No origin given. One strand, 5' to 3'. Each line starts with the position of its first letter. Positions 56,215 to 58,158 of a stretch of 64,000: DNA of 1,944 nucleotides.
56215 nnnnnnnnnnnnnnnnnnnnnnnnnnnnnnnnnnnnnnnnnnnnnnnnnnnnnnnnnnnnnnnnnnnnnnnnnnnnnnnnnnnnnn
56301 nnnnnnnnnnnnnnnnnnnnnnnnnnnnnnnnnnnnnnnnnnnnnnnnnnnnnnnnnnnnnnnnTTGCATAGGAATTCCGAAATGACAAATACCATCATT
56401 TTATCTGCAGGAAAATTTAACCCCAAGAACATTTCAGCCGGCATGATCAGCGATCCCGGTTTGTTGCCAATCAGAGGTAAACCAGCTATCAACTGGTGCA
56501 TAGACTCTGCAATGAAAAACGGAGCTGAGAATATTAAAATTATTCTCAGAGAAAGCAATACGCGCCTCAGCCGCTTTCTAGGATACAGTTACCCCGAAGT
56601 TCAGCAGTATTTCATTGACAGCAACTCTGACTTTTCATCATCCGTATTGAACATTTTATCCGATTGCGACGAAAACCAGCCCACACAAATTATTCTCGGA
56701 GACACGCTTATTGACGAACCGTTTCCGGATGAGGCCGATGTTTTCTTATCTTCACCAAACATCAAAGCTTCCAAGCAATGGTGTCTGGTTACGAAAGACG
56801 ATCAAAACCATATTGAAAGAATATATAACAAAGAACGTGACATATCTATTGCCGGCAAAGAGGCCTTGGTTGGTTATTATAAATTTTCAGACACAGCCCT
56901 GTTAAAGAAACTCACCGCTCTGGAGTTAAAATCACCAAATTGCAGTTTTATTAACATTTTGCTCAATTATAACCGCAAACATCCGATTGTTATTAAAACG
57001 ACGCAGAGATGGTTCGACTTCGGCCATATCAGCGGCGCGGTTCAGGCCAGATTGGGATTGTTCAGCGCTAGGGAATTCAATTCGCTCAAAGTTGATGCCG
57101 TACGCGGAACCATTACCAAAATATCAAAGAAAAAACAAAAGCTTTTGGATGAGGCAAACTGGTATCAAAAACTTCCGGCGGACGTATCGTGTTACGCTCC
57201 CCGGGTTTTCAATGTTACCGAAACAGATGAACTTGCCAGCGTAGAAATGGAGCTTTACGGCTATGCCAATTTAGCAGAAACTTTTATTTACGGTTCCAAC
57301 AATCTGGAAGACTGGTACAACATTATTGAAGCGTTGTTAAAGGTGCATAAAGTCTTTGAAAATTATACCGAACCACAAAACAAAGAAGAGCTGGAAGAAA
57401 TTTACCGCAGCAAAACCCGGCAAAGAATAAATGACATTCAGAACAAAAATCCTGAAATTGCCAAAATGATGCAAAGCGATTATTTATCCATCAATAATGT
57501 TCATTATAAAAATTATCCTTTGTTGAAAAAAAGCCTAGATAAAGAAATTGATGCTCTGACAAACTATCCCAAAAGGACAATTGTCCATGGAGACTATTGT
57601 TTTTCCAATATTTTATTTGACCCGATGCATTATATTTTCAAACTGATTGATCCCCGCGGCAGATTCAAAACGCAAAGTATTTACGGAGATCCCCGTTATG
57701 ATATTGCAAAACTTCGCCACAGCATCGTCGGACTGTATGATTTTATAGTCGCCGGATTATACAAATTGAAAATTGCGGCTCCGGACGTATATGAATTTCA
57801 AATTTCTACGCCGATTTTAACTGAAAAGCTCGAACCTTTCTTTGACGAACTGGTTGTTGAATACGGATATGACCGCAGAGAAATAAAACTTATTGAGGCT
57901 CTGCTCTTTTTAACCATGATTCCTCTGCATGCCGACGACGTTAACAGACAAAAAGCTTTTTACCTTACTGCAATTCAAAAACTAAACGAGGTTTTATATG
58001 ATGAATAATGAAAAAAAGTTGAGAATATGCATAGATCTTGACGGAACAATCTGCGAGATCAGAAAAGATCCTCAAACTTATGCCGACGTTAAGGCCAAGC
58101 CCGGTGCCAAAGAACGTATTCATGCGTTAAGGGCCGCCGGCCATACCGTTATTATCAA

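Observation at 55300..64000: Low-GC, single-strand glycan-modification island downstream of bamE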

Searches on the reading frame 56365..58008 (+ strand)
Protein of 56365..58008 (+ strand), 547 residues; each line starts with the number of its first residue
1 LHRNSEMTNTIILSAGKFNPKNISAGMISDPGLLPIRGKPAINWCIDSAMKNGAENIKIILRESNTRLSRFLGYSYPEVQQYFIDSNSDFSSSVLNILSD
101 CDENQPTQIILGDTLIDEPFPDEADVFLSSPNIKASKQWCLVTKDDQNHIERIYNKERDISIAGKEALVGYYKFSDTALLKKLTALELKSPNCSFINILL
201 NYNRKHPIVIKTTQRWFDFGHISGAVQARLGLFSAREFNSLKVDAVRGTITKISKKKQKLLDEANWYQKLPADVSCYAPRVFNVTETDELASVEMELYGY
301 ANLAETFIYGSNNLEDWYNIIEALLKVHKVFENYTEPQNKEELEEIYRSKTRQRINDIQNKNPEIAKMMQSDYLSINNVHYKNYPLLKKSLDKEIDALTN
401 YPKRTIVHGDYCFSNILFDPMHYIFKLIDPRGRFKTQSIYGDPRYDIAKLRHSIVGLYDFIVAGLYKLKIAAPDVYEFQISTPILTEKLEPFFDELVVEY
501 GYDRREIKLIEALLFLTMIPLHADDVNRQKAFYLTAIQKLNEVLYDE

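Call 3: search_protein_families(library=pfam, proteins=[window:56365-58008:+], max_evalue=0.01)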
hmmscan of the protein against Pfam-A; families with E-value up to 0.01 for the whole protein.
window:56365-58008:+ (547 aa): 1 family
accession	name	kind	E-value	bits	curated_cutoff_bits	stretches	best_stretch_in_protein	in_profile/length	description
PF01636.29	APH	-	3.2e-07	30.8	23.2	1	255-450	32-209/239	Phosphotransferase enzyme family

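Call 7: search_protein_families(library=ncbifam, proteins=[window:56365-58008:+], max_evalue=0.01)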
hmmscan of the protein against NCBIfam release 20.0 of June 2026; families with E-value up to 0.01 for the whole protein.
window:56365-58008:+ (547 aa): 1 family
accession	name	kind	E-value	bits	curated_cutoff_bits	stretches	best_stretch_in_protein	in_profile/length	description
TIGR03992.1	Arch_glmU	subfamily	0.0034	16.3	292.1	1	32-221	24-216/393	bifunctional sugar-1-phosphate nucleotidylyltransferase/acetyltransferase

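Call 18: search_solved_structures(query=window:56365-58008:+, max_evalue=1)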
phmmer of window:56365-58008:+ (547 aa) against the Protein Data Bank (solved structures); distinct sequences matched with E-value up to 1: 4.
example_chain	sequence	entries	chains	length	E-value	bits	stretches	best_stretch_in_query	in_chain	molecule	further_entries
3juj_A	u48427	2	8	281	0.066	14.9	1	32-102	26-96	UDP-glucose pyrophosphorylase (GalU)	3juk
4fce_A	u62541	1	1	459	0.34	12.6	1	5-69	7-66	Bifunctional protein GlmU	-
3fww_A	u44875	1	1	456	0.38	12.4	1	7-69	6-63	Bifunctional protein glmU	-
5ids_A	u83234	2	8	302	0.66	11.6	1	9-115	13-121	Glucose-1-phosphate thymidylyltransferase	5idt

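Call 30: find_homologous_proteins(query=window:56365-58008:+, max_evalue=0.001)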
Query window:56365-58008:+ (547 aa): 953 proteins with E <= 0.001 among 8000 candidates; the best 120 are listed.
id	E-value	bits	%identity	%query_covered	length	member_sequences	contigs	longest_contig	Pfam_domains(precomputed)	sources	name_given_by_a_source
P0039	0.0e+0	1225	100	99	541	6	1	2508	PF01636.30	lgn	-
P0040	0.0e+0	1040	83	99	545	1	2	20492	PF01636.30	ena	-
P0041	0.0e+0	1039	82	100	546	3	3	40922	PF01636.30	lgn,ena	-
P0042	0.0e+0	1035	82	100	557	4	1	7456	PF01636.30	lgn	-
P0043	0.0e+0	1035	82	99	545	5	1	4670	PF01636.30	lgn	-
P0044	0.0e+0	1033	82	100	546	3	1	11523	PF01636.30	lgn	-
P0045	0.0e+0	1033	83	99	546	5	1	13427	PF01636.30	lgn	-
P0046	0.0e+0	1033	82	100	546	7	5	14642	PF01636.30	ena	-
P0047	0.0e+0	1025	83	99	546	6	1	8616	PF01636.30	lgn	-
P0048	0.0e+0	1022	82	99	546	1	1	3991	PF01636.30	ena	-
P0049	0.0e+0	1021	83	99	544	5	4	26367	PF01636.30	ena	-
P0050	0.0e+0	1012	81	99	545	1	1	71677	PF01636.30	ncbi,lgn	-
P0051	9.6e-290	980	78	100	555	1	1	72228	-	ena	-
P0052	2.1e-286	969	78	99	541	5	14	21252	-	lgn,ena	-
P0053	8.4e-279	944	75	99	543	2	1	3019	PF01636.30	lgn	-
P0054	1.1e-278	943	75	99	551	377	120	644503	PF01636.30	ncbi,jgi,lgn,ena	jgi:capsular polysaccharide biosynthesis protein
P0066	8.3e-260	881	70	100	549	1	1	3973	PF01636.30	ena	-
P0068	1.6e-259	880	70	100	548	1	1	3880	PF01636.30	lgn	-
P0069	2.0e-257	873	70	100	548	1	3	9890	PF01636.30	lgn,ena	-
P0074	2.4e-229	780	63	99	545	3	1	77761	PF01636.30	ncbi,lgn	-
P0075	4.0e-228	776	64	99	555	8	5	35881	PF01636.30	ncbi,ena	-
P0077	3.7e-222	757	61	99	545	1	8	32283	PF01636.30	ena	-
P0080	9.1e-212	722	73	78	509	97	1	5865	PF01636.30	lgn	-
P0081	3.4e-210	717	61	94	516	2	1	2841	PF01636.30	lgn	-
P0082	2.4e-205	701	76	74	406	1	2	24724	PF01636.30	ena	-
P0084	1.3e-171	590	50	98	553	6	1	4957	PF01636.30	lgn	-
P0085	9.6e-171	587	51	98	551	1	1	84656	PF01636.30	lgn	-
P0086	4.5e-170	585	49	98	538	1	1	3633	PF01636.30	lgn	-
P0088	9.3e-164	564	57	82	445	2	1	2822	PF01636.30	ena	-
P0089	1.4e-155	537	75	59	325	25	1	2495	PF01636.30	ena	-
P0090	4.8e-155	535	49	99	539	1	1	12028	PF01636.30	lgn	-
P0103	8.7e-131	455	41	99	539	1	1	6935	PF01636.30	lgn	-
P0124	5.7e-127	443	41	98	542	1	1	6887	PF01636.30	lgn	-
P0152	5.9e-124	433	42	98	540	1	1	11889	PF01636.30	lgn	-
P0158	8.4e-124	432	39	99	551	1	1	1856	PF01636.30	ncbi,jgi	jgi:hypothetical protein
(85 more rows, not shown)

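Call 33: find_encoding_contigs(protein=P0054, flank=10000, max_places=3)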
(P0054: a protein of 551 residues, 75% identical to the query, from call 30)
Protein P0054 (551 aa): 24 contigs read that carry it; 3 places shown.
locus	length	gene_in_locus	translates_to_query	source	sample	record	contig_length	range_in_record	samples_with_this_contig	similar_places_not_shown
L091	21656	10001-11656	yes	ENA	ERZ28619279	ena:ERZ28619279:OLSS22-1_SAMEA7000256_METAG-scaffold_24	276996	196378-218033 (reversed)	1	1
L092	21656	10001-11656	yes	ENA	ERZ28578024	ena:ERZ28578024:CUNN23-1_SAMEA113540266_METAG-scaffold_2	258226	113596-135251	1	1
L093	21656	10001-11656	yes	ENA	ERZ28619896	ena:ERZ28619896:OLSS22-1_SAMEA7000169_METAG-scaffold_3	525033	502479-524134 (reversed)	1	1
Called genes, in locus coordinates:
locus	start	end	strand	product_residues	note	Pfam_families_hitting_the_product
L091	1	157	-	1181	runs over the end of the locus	PF01855:POR_N, PF17147:PFOR_II, PF01558:POR, PF10371:EKR, PF12837:Fer4_6, PF12838:Fer4_7, PF13237:Fer4_10, PF13484:Fer4_16, +7 more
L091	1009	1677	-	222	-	PF00702:Hydrolase, PF13419:HAD_2, PF13242:Hydrolase_like (weak)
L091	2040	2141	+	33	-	-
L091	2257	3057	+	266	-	PF04488:Gly_transf_sug, PF12919:TcdA_TcdB (weak)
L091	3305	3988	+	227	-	PF02585:PIG-L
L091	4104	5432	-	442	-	-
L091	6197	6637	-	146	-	PF00156:Pribosyltran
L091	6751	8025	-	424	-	PF06245:DUF1015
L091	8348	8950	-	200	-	PF00239:Resolvase, PF13542:HTH_Tnp_ISL3 (weak)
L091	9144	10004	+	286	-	-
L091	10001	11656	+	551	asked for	PF01636:APH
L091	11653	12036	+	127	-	-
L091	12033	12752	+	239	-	-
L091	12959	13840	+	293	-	PF00132:Hexapep (weak)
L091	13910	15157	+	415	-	PF04230:PS_pyruv_trans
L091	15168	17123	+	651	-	PF01501:Glyco_transf_8, PF07507:WavE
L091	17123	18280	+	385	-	PF07507:WavE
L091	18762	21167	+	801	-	PF00912:Transgly, PF17092:PCB_OB, PF00905:Transpeptidase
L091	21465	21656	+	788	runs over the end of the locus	PF01136:Peptidase_U32, PF12392:DUF3656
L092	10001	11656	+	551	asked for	PF01636:APH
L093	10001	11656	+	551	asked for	PF01636:APH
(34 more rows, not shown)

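Call 34: find_encoding_contigs(protein=P0050, flank=10000, max_places=2)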
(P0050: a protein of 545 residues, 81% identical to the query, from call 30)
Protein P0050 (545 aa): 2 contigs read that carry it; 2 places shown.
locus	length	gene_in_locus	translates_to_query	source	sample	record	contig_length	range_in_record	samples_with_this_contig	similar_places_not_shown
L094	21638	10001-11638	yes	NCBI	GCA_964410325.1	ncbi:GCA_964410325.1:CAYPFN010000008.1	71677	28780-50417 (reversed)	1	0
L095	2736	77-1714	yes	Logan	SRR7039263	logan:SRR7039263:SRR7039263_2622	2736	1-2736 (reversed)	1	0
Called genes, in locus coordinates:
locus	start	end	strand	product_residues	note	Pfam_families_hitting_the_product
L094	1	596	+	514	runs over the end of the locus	PF07549:Sec_GG (faint), PF21760:SecD_1st, PF22599:SecDF_P1_head, PF02355:SecD_SecF_C, PF00873:ACR_tran (weak), PF03176:MMPL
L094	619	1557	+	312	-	PF07549:Sec_GG, PF02355:SecD_SecF_C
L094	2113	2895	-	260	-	PF02540:NAD_synthase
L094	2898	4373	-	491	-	PF17767:NAPRTase_N, PF02749:QRPTase_N (faint), PF04095:NAPRTase, PF17956:NAPRTase_C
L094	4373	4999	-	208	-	PF00857:Isochorismatase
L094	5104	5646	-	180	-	PF01467:CTP_transf_like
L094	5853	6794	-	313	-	PF01134:GIDA (faint), PF01266:DAO (faint), PF07992:Pyr_redox_2, PF12831:FAD_oxidored (weak), PF13241:NAD_binding_7 (faint), PF13738:Pyr_redox_3, PF00070:Pyr_redox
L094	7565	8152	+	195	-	PF00239:Resolvase (weak), PF02796:HTH_7 (faint)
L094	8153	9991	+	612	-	PF00535:Glycos_transf_2, PF10111:Glyco_tranf_2_2, PF13641:Glyco_tranf_2_3, PF25072:DUF7796 (weak)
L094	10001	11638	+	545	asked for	PF01636:APH (weak)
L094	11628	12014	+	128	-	PF00702:Hydrolase (faint), PF08282:Hydrolase_3 (faint)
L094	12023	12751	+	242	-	PF00483:NTP_transferase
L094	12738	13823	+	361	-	PF01757:Acyl_transf_3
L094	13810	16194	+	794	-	PF00037:Fer4 (weak), PF12797:Fer4_2 (faint), PF12838:Fer4_7, PF13187:Fer4_9 (weak), PF14697:Fer4_21 (weak), PF04422:FrhB_FdhB_N (weak), PF04432:FrhB_FdhB_C, PF04230:PS_pyruv_trans, +1 more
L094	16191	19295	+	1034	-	PF07507:WavE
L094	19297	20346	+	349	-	PF07507:WavE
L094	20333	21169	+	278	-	-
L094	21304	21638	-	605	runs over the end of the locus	PF00912:Transgly, PF00905:Transpeptidase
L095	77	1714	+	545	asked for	PF01636:APH (weak)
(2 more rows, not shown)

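Call 48: search_dna_similar(query=window:56365-58008:+, collection=phages, mode=protein, max_evalue=0.001, max_rows=10)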
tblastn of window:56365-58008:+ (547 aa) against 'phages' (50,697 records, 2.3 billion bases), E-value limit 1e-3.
Records with a match: 268; places in all: 268; records where one place covers at least 80% of the query: 5.
Best place of each record, by identity: <60% 268.
By first word of the organism name: Escherichia 137; Acinetobacter 55; Shigella 13; Enterobacter 9; Serratia 7; Yersinia 6; Proteus 5; Enterococcus 4; Synechococcus 4; Enterobacteria 3; and 14 more.
By host as written in the record: Escherichia coli 47; - 27; Acinetobacter baumannii 17; Escherichia coli O157:H7 13; Escherichia coli LF82 13; Serratia sp. ATCC 39006 6; Escherichia coli str. K-12 substr. MG1655 5; Yersinia enterocolitica 4; and 87 more.
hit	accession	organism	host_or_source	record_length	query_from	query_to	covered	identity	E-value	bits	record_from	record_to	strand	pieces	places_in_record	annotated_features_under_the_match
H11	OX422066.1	Enterococcus phage Planchet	-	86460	7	540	98%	28.0%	3e-38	156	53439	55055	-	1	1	Glycosyltransferase | Polynucleotide kinase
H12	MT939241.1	Enterococcus phage 9183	Enterococcus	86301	32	540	93%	28.1%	1e-35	148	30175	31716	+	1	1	nucleoside-diphosphate-sugar pyrophosphorylase-like protein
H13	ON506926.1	Enterococcus phage TJE4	Enterococcus faecium strain UCH5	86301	32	540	93%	28.1%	1e-35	148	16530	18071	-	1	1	deoxyuridine 5'-triphosphate hypothetical protein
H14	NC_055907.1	Enterococcus phage 9183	Enterococcus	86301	32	540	93%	28.1%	1e-35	148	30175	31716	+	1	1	nucleoside-diphosphate-sugar pyrophosphorylase-like protein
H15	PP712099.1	Pseudoalteromonas phage vB_Psh_XG4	Pseudoalteromonas shioyasakiensis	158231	11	530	95%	24.1%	8e-16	87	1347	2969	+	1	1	record has no annotation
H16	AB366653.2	Ralstonia phage phiRSL1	-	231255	210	543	61%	29.9%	2e-28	126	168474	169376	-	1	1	nucleoside-diphosphate-sugar pyrophosphorylase-like protein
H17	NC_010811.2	Ralstonia phage phiRSL1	-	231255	210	543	61%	29.9%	2e-28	126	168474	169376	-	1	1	nucleoside-diphosphate-sugar pyrophosphorylase-like protein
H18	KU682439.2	Stenotrophomonas phage vB_SmaS-DLP_6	Stenotrophomonas maltophilia D1571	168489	218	533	58%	29.4%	3e-20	101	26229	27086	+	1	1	hypothetical protein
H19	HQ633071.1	Synechococcus phage S-SKS1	Synechococcus sp. WH7803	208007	233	543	57%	26.5%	5e-29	128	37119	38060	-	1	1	hypothetical protein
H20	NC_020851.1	Synechococcus phage S-SKS1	Synechococcus sp. WH7803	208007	233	543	57%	26.5%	5e-29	128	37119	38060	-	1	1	hypothetical protein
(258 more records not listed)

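Call 49: search_dna_similar(query=window:56365-58008:+, collection=plasmids, mode=protein, max_evalue=0.001, max_rows=15)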
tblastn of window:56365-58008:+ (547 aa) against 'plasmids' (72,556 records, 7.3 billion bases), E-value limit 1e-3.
Records with a match: 10; places in all: 10; records where one place covers at least 80% of the query: 2.
Best place of each record, by identity: <60% 10.
By first word of the organism name: Escherichia 2; Caballeronia 1; Variovorax 1; Aeromonas 1; Citrobacter 1; Legionella 1; Phaeobacter 1; Bacillus 1; Planktothrix 1.
By predicted mobility (MOB-suite, as given by PLSDB): non-mobilizable 5; mobilizable 3; conjugative 2.
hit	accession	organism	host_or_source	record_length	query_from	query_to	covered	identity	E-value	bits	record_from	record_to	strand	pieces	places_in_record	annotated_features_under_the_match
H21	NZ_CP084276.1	Caballeronia grimmiae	Leptoglossus zonatus,Cell culture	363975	90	538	82%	27.9%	2e-43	173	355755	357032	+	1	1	hypothetical protein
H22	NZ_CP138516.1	Variovorax paradoxus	Legume root,PacBio whole genome assembly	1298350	95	543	82%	26.1%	4e-37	154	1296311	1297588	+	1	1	none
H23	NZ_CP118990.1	Aeromonas allosaccharophila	Homo sapiens,cell culture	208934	195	532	62%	34.3%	4e-44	175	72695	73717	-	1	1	hypothetical protein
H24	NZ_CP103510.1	Escherichia coli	Homo sapiens,blood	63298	190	538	64%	32.5%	2e-40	164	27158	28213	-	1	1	aminoglycoside phosphotransferase family protein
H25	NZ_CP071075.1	Escherichia coli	Homo sapiens,rectal swab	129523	190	538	64%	32.5%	2e-40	164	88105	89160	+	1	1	aminoglycoside phosphotransferase family protein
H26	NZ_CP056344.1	Citrobacter sp. RHBSTW-00696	culture,Wastewater effluent sample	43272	190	543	65%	30.3%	5e-38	157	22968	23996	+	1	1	capsular biosynthesis protein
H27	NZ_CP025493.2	Legionella sainthelensi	Homo sapiens,Clinical ...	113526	235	544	57%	33.7%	3e-41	167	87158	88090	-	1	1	hypothetical protein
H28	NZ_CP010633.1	Phaeobacter inhibens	cell culture,clam larvae aquaculture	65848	195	538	63%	29.5%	1e-31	137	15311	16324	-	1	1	capsular biosynthesis protein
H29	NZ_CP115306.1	Bacillus cereus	microbe,Penaeus vannamei pond water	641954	209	543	61%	23.4%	1e-7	62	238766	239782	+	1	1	hypothetical protein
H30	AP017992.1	Planktothrix agardhii NIES-204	-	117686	336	525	35%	30.4%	2e-10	72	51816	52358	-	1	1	hypothetical protein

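Call 50: search_dna_similar(query=window:56365-58008:+, collection=phages, mode=protein, max_evalue=0.001, max_rows=40, rows=spread)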
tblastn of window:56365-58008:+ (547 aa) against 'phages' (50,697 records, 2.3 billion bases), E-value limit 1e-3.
Records with a match: 268; places in all: 268; records where one place covers at least 80% of the query: 5.
Best place of each record, by identity: <60% 268.
By first word of the organism name: Escherichia 137; Acinetobacter 55; Shigella 13; Enterobacter 9; Serratia 7; Yersinia 6; Proteus 5; Enterococcus 4; Synechococcus 4; Enterobacteria 3; and 14 more.
By host as written in the record: Escherichia coli 47; - 27; Acinetobacter baumannii 17; Escherichia coli O157:H7 13; Escherichia coli LF82 13; Serratia sp. ATCC 39006 6; Escherichia coli str. K-12 substr. MG1655 5; Yersinia enterocolitica 4; and 87 more.
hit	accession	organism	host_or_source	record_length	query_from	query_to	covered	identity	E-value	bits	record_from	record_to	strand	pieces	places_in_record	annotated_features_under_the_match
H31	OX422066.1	Enterococcus phage Planchet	-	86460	7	540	98%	28.0%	3e-38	156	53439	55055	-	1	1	Glycosyltransferase | Polynucleotide kinase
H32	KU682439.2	Stenotrophomonas phage vB_SmaS-DLP_6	Stenotrophomonas maltophilia D1571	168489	218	533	58%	29.4%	3e-20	101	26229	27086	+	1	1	hypothetical protein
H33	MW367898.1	Proteus phage SJ_PmiM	Proteus mirabilis HLJP-1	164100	236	460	41%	28.9%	3e-4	50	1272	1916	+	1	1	hypothetical protein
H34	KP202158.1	Yersinia phage vB_YenM_TG1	Yersinia enterocolitica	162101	236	460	41%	27.8%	2e-5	54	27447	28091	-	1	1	hypothetical protein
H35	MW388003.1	Acinetobacter phage Melin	Acinetobacter baumannii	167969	236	456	40%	27.8%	1e-5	54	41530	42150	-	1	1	nucleotidyltransferase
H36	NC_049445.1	Acinetobacter phage AbTZA1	Acinetobacter baumannii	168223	236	456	40%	27.8%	2e-7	60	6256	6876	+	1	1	capsular polysaccharide biosynthesis protein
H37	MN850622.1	Escherichia phage mobillu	Escherichia coli K-12 MG1655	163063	236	460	41%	27.2%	1e-6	58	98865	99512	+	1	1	bifunctional protein GlmU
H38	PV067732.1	Acinetobacter phage vB_AbaS-Bhz15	Acinetobacter baumannii DSM 25645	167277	236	456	40%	27.3%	4e-7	59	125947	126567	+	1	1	UDP-glucose dehydrogenase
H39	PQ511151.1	Escherichia phage NHEP36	Escherichia coli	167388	236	460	41%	26.8%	1e-6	57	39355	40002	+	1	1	hypothetical protein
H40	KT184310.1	Enterobacteria phage ATK48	Escherichia coli O26:H11 SJ3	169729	236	460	41%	26.8%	1e-6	57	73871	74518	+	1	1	none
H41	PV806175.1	Escherichia phage CCU7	Escherichia coli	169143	236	460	41%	26.8%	1e-6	57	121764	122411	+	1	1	hypothetical protein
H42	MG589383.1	Shigella phage phi25-307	Shigella sonnei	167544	236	460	41%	26.8%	1e-6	57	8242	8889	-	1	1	glmU: bifunctional protein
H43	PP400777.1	Escherichia phage JM10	Escherichia coli str. K-12 substr. ...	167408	236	460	41%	26.8%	1e-6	57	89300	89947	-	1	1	rasttk_feature_annotation_tool=annotate_proteins_km er_v2; ... | hypothetical protein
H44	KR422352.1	Escherichia phage APCEc01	Escherichia coli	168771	236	460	41%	26.8%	1e-6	57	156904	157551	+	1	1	hypothetical protein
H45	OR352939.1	Escherichia phage AV109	Escherichia coli ESBL010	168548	236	460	41%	26.8%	1e-6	57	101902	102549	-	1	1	hypothetical protein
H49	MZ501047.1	Escherichia phage AlbertHofmann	Escherichia coli K-12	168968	236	460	41%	26.8%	1e-6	57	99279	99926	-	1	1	putative enzyme involved in UDP-arabinose biosynthesis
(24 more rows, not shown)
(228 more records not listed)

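Call 51: get_annotated_region(hit=H49, flank=5000)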
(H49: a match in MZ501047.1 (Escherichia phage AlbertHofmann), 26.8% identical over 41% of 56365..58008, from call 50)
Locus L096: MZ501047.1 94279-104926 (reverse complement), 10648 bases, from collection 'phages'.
description: Escherichia phage AlbertHofmann, complete genome.
organism: Escherichia phage AlbertHofmann (NCBI taxid 2852019)
taxonomy: Viruses; Duplodnaviria; Heunggongvirae; Uroviricota; Caudoviricetes; Straboviridae; Tevenvirinae; Mosigvirus; Mosigvirus phapec2
host: Escherichia coli K-12; source: sewage plant inflow; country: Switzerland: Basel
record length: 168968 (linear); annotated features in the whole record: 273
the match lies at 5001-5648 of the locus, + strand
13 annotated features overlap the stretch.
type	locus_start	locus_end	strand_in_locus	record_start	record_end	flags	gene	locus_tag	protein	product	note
CDS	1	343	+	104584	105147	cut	-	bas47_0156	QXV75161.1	DNApol clamp loader large subunit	-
CDS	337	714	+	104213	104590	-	-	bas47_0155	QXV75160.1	translational repressor protein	translational repressor protein RegA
CDS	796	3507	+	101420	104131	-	-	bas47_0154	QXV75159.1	DNA polymerase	-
CDS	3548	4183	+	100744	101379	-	-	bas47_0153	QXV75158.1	putative phosphosugar isomerase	putative phosphosugar isomerase involved in UDP-arabinose biosynthesis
CDS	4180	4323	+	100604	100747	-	-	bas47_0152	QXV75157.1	hypothetical protein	-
CDS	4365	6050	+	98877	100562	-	-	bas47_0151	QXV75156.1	putative enzyme involved in UDP-arabinose biosynthesis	-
CDS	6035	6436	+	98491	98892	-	-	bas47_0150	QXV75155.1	putative phosphatase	-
CDS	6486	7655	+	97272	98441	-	-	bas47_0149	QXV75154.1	putative enzyme involved in UDP-arabinose biosynthesis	-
CDS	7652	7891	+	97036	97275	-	-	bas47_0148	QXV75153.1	hypothetical protein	-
CDS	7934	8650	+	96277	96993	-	-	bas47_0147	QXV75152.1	dCMP hydroxymethylase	-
CDS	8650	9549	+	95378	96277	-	-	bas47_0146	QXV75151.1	hypothetical protein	-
CDS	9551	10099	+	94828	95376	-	-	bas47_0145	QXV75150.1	putative thymidylate kinase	-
CDS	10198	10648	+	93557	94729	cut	-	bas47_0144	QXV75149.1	RecA-like recombination protein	-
